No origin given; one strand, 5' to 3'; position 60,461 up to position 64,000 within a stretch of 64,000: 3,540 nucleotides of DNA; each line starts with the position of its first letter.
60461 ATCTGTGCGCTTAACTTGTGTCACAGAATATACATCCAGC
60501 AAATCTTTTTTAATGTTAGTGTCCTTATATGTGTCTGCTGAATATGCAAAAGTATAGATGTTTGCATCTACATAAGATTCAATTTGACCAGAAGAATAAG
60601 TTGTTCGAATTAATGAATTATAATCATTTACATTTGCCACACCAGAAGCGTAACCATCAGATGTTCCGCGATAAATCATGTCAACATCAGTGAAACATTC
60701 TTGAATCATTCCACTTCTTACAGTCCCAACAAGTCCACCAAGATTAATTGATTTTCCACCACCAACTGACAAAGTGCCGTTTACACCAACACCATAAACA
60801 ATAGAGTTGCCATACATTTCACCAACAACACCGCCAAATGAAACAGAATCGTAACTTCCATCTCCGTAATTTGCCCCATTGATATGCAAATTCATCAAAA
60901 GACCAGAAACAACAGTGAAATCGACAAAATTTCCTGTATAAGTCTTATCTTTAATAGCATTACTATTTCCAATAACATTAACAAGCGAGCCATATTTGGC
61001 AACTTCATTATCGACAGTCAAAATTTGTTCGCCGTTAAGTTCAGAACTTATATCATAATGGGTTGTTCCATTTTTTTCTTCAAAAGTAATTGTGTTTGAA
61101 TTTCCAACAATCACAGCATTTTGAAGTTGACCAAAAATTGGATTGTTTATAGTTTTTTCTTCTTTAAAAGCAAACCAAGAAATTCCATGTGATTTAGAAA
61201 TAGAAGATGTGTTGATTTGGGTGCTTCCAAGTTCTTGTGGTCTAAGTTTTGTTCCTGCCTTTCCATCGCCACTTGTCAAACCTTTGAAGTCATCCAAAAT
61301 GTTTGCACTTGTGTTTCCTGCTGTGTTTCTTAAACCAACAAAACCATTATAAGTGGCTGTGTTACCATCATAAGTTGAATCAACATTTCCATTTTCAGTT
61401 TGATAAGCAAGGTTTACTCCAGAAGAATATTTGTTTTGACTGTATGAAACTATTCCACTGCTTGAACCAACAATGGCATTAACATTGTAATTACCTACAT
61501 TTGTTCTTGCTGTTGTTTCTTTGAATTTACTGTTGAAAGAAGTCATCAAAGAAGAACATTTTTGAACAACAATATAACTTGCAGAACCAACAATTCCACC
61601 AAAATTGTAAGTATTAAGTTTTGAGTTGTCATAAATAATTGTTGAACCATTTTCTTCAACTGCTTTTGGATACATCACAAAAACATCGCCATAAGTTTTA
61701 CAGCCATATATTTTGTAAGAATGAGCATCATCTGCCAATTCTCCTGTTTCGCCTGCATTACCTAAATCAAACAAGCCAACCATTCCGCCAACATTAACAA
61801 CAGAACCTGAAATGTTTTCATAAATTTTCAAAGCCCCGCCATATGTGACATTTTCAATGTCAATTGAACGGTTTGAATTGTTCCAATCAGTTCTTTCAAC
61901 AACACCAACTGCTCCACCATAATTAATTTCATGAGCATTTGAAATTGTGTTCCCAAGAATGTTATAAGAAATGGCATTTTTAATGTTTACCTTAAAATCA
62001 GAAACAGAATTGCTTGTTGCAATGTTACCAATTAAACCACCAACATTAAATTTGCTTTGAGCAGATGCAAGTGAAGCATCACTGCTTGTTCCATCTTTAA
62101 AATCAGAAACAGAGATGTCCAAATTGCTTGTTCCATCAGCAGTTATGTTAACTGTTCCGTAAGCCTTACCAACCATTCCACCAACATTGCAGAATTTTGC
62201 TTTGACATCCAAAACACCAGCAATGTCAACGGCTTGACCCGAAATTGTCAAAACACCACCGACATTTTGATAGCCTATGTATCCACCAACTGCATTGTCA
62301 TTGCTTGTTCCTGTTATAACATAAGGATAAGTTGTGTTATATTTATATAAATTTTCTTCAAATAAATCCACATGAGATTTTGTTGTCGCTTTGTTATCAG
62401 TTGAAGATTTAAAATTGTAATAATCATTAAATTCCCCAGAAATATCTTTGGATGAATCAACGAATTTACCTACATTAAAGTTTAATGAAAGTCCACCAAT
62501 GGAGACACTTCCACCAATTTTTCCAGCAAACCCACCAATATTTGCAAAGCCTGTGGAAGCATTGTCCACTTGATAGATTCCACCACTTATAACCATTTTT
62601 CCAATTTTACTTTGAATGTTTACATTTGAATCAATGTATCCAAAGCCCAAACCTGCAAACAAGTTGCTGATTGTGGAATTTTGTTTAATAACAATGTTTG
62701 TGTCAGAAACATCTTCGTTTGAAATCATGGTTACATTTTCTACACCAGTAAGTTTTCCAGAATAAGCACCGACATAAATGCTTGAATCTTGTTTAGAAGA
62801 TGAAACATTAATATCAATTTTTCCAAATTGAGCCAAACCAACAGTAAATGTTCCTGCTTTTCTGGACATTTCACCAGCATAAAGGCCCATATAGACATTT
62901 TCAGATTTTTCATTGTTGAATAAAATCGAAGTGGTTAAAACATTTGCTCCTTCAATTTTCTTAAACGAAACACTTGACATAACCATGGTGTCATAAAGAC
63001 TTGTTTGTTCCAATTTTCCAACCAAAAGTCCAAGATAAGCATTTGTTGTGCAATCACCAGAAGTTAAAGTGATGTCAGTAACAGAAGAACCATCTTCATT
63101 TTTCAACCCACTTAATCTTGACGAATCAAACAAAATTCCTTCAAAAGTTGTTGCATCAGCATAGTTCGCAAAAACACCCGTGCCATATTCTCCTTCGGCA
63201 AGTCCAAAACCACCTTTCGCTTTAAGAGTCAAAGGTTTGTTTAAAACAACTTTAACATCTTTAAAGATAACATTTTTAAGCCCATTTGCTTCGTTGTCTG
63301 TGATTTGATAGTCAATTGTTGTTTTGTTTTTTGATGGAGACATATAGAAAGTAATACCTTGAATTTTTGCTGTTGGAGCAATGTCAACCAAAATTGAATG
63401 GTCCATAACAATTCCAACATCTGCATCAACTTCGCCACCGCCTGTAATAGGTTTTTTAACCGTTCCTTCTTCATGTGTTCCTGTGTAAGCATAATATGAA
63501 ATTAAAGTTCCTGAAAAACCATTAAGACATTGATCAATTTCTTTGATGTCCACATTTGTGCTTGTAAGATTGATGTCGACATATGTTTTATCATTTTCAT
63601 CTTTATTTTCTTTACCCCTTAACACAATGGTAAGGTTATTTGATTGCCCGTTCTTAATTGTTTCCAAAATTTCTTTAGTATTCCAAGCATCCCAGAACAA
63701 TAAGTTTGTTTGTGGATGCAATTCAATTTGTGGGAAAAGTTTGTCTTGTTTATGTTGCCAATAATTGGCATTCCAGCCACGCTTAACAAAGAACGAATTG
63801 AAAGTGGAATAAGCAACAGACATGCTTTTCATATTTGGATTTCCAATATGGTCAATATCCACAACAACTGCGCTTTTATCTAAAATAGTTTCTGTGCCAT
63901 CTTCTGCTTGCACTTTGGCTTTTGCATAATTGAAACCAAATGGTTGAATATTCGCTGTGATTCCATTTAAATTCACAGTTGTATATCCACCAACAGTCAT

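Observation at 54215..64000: Second giant GLUG-repeat ORF (>3,261 aa, truncated by the window); two such genes take about 32% of the window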

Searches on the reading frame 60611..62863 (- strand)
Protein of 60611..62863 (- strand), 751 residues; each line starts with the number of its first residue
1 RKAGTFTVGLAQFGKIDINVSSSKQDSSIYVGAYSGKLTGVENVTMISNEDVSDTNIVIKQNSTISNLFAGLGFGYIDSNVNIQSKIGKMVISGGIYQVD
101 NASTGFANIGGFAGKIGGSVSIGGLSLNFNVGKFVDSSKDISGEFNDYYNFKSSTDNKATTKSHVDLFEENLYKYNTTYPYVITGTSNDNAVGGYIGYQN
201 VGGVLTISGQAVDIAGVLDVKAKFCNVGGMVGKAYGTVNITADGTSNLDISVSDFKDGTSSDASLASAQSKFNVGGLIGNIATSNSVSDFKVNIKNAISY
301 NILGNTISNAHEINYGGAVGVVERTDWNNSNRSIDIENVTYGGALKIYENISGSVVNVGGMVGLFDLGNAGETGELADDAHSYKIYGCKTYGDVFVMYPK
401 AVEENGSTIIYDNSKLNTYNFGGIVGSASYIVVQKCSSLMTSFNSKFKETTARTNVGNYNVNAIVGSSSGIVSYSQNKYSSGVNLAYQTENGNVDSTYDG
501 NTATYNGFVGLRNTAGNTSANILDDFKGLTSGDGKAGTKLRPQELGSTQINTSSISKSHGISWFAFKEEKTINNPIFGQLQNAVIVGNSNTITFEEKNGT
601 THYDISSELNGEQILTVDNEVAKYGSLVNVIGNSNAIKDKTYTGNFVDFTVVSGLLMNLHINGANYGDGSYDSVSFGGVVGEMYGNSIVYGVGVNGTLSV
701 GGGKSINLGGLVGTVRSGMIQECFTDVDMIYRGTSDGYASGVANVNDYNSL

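Call 28: search_protein_families(library=pfam, proteins=[window:60611-62863:-], max_evalue=10)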
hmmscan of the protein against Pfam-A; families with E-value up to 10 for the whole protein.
window:60611-62863:- (751 aa): 1 family
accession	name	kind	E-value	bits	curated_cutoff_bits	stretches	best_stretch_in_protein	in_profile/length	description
PF09642.15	YonK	-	0.075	13.7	25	1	582-609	12-39/60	YonK protein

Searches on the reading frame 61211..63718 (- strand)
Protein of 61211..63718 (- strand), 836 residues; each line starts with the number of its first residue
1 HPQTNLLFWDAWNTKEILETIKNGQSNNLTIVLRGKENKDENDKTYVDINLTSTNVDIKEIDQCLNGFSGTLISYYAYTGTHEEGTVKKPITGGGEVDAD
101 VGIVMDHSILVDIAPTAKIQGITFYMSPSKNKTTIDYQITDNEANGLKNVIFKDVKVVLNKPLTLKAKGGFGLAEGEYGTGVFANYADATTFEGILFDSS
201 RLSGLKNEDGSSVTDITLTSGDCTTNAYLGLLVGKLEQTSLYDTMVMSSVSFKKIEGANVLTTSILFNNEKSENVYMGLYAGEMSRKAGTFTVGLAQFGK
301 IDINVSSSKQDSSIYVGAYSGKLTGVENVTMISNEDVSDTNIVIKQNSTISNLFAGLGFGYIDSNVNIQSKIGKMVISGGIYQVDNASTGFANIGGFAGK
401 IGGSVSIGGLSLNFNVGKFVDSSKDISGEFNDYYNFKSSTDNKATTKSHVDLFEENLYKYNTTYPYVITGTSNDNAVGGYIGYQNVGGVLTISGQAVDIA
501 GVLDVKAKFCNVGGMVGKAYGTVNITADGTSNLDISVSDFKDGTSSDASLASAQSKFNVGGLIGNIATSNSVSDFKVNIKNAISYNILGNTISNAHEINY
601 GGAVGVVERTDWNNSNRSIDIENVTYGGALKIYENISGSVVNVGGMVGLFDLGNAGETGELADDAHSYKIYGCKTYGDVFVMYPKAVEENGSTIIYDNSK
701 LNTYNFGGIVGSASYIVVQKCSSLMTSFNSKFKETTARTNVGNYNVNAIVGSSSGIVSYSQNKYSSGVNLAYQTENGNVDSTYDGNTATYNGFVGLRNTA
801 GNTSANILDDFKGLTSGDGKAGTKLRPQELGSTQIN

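Call 49: predict_structure(alignment_id=A1)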
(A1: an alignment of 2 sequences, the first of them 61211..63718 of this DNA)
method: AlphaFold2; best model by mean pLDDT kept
length: 836 residues; sequences in the alignment: 2
mean_pLDDT: 39.7   pTM: 0.39
mean pLDDT of the five models: 39.7, 39.2, 37.1, 36.7, 31.7
residues with pLDDT >= 90: 0; 70-90: 0; 50-70: 109; < 50: 727
segments of 3 or more residues with pLDDT < 50: 1-4, 38-55, 69-125, 131-162, 164-279, 281-283, 294-314, 334-355, 359-361, 370-402, 408-521, 526-561, 563-574, 583-599, 601-616, 624-667, 671-836
pLDDT, mean of each block of 10 residues (from residue 1): 50 63 57 52 42 48 51 41 27 35 38 41 48 45 35 44 44 32 37 35 30 35 31 40 40 28 37 44 49 48 47 49 53 46 47 48 54 42 37 45 50 38 29 25 28 25 23 32 38 39 35 44 46 39 33 41 46 49 44 43 44 47 46 40 41 29 44 41 39 42 38 41 36 32 34 34 29 30 32 29 31 30 28 28
secondary structure, 60 per line:
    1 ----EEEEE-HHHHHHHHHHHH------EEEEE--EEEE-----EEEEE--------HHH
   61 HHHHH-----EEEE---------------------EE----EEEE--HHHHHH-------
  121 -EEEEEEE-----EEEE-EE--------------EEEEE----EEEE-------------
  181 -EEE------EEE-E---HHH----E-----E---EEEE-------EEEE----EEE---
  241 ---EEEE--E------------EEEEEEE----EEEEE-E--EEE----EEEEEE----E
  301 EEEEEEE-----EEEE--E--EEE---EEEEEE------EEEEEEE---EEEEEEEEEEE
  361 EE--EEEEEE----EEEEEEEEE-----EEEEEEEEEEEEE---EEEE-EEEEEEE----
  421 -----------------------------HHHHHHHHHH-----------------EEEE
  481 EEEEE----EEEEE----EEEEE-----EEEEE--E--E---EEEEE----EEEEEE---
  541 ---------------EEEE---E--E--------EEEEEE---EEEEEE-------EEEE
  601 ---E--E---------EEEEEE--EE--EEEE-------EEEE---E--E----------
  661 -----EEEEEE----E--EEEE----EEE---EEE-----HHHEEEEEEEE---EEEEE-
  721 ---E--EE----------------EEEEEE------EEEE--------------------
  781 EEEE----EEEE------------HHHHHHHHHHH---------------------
elements in order (helices of 4 or more, strands of 3 or more residues): E5-9 H11-22 E29-33 E36-39 E45-49 H58-65 E71-74 E102-105 H108-113 E122-128 E134-137 E155-159 E164-167 E182-184 E191-193 E216-219 E227-230 E235-237 E244-247 E263-269 E274-278 E283-285 E290-295 E300-307 E313-316 E322-324 E328-333 E340-346 E350-362 E365-370 E375-383 E389-401 E405-408 E410-416 H450-459 E477-485 E490-494 E499-503 E509-513 E523-527 E532-537 E556-559 E575-580 E584-589 E597-600 E617-622 E629-632 E640-643 E666-671 E679-682 E687-689 E693-695 E704-711 E715-719 E745-750 E757-760 E781-784 E789-792 H805-815

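Call 74: fold_search(model_id=the predicted structure, library=pdb)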
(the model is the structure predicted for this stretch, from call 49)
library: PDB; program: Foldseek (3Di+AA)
matches with E <= 10: 36; with E <= 0.001: 0
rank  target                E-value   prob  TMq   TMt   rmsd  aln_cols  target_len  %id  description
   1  5uyt_B                6.3e-01  0.02  0.07  0.10  23.8       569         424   12  Crystal structure of ice binding protein from an Antarctic bacterium Flavobacteriaceae (released 2017-10-25)
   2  8te8_B                1.3e+00  0.13  0.07  0.16  15.9       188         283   11  Crystal Structure of Pyridoxal Reductase (PDXI) (released 2024-12-18)
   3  3lrm_A                1.8e+00  0.16  0.08  0.14   8.5       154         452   13  Structure of alfa-galactosidase from Saccharomyces cerevisiae with raffinose (released 2010-06-30)
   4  8te8_A                1.8e+00  0.10  0.07  0.15  15.0       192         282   10  Crystal Structure of Pyridoxal Reductase (PDXI) (released 2024-12-18)
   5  5uyt_A                1.8e+00  0.01  0.07  0.10  24.4       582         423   11  Crystal structure of ice binding protein from an Antarctic bacterium Flavobacteriaceae (released 2017-10-25)
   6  8oq1                  2.2e+00  0.03  0.12  0.13  21.0       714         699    9  Crystal structure of tailspike depolymerase (APK14_gp49) from Acinetobacter phage vB_AbaP_APK14 (released 2023-06-07)
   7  8x8m_A                3.3e+00  0.01  0.11  0.11  23.3       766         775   11  Cryo-EM structure of a bacteriophage tail- spike protein against Klebsiella pneumoniae K64,ORF41(K64-ORF41) (released 2024-09-04)
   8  8tf1                  3.7e+00  0.06  0.07  0.15  16.2       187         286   11  Crystal Structure of Pyridoxal Reductase (PDXI)in complex with NADPH and Pyridoxal (released 2024-12-18)
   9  12dl_GA               3.7e+00  0.01  0.07  0.07  20.2       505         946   10  Native structure of the cytoplasmic lattice (CPL) asymmetric unit from mouse MII eggs (released 2026-04-08)
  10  5y3j_A                4.2e+00  0.01  0.09  0.10  23.4       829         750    7  Crystal structure of horse TLR9 in complex with two DNAs (CpG DNA and TCGCAC DNA) (released 2018-04-18)
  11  9u4u_A                4.6e+00  0.00  0.04  0.11  20.4       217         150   12  Structure of the functional amyloid FapC from Pseudomonas sp.UK4 (released 2025-08-06)
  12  8yq0_R                4.8e+00  0.01  0.05  0.09  20.9       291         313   10  Crystal structure of human phosphoribosyl pyrophosphate synthetase 1(PRPS1) chimera swapped with three residues from P (released 2025-03-19)
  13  7o77                  4.8e+00  0.01  0.11  0.12  26.2       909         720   11  Structure of the PL6 family alginate lyase Patl3640 from Pseudoalteromonas atlantica T6c (released 2021-07-28)
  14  8b2a_BBB              5.3e+00  0.06  0.07  0.16  13.2       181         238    8  Crystal structure of type I dehydroquinase from Staphylococcus aureus inhibited by a hydroxylamine derivative (released 2023-02-15)
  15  3poh                  5.5e+00  0.07  0.09  0.14  13.2       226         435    8  Crystal structure of an endo-beta-N-acetylglucosaminidase (BT_3987) from BACTEROIDES THETAIOTAOMICRON VPI-5482 at 1.55 A (released 2010-12-29)
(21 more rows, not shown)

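Call 81: find_related_loci(query=A1, collection=metagenome_contigs, flank=10000)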
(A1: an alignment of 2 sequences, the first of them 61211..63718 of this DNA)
Query A1 (836 aa) in metagenome_contigs; peptide patterns used: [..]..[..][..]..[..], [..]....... (x = any residue, [..] = any of these).
178 stretches matched a pattern, but none encodes a relative of the query by tblastn (E <= 1e-3).

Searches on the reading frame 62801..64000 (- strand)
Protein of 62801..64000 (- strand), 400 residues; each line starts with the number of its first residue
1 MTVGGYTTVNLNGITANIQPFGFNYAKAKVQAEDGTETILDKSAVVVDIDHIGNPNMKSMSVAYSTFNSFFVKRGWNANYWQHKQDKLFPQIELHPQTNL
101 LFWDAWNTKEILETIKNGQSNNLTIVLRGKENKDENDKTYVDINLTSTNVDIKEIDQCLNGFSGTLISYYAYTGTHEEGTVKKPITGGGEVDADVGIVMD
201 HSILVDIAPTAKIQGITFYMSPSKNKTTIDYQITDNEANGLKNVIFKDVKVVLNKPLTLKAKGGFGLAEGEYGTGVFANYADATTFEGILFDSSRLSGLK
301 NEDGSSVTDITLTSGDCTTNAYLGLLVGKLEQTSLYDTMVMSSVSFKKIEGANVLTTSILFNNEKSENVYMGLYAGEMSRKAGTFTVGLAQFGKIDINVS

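Call 12: find_related_loci(query=window:62801-64000:-, collection=genome_contigs, flank=10000)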
Query window:62801-64000:- (400 aa) in genome_contigs; peptide patterns used: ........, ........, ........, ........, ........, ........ (x = any residue, [..] = any of these).
68 stretches matched a pattern; 1 encode a relative of the query (tblastn E <= 1e-3); 1 distinct loci.
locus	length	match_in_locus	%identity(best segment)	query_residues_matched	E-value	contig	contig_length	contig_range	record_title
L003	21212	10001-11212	78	1-400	0e+0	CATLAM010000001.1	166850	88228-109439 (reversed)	MAG TPA_asm: uncultured Eubacteriales bacterium isolate MGG03578_1680015426 genome assembly, contig: ERR2844015_167, who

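Call 17: find_homologous_proteins(query=L003:2-10171:+)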
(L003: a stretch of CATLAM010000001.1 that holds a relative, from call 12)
Query L003:2-10171:+ (3390 aa): 2 proteins with E <= 0.001 among 8000 candidates.
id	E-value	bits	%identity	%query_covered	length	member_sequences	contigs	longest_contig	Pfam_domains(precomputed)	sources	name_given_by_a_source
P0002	5.0e-85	304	32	30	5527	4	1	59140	-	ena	-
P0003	4.9e-78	280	30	39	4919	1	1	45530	-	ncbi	-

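Call 18: find_encoding_contigs(protein=P0002, flank=10000)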
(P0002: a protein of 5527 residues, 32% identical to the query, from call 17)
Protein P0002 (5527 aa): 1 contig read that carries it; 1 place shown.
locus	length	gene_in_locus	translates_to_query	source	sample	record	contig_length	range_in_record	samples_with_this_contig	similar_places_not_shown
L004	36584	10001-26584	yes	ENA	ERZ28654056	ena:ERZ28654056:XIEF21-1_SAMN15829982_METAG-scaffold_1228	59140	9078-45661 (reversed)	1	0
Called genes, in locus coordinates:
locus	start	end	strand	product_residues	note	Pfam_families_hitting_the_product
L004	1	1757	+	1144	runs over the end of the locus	PF17757:UvrB_inter, PF02559:CarD_TRCF_RID, PF00270:DEAD, PF04851:ResIII, PF22590:Cas3-like_C_2 (faint), PF00271:Helicase_C, PF03461:TRCF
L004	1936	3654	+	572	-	-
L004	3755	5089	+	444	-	PF03706:LPG_synthase_TM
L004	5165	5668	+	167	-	-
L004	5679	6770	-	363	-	PF01522:Polysacc_deac_1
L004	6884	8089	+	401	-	PF00465:Fe-ADH, PF13685:Fe-ADH_2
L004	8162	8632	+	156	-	-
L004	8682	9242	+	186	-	PF01551:Peptidase_M23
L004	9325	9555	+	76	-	PF14573:PP-binding_2 (weak), PF23297:ACP_SdgA_C (weak), PF00550:PP-binding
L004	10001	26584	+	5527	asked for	-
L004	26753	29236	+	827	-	-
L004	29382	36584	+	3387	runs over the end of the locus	-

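Call 19: find_encoding_contigs(protein=P0003, flank=10000)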
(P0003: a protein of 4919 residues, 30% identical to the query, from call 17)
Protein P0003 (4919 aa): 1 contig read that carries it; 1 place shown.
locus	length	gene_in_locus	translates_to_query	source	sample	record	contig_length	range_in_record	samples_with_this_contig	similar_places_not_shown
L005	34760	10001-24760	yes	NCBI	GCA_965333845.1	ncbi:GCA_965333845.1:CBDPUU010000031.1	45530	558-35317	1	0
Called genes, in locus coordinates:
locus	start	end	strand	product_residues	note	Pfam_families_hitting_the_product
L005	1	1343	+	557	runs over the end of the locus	-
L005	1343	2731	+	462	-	PF03706:LPG_synthase_TM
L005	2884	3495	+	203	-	-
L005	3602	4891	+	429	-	-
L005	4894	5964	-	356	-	PF01522:Polysacc_deac_1 (weak)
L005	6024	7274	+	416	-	PF00465:Fe-ADH, PF13685:Fe-ADH_2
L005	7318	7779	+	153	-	-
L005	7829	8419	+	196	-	PF01551:Peptidase_M23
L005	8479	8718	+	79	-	PF00550:PP-binding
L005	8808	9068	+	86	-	PF12116:SpoIIID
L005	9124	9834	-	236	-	PF01171:ATP_bind_3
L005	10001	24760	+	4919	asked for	-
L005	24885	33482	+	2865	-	-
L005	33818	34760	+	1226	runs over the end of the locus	PF04563:RNA_pol_Rpb2_1, PF04561:RNA_pol_Rpb2_2, PF04565:RNA_pol_Rpb2_3, PF10385:RNA_pol_Rpb2_45, PF00562:RNA_pol_Rpb2_6, PF04560:RNA_pol_Rpb2_7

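Call 22: find_related_loci(query=L003:2-1501:+, collection=metagenome_contigs, flank=10000)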
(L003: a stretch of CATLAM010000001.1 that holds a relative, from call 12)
Query L003:2-1501:+ (500 aa) in metagenome_contigs; peptide patterns used: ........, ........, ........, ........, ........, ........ (x = any residue, [..] = any of these).
600 stretches matched a pattern, but none encodes a relative of the query by tblastn (E <= 1e-3).

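Call 27: search_solved_structures(query=L003:2-10171:+, max_evalue=1)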
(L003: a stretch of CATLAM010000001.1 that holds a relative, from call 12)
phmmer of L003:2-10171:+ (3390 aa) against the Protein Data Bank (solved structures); distinct sequences matched with E-value up to 1: 0.
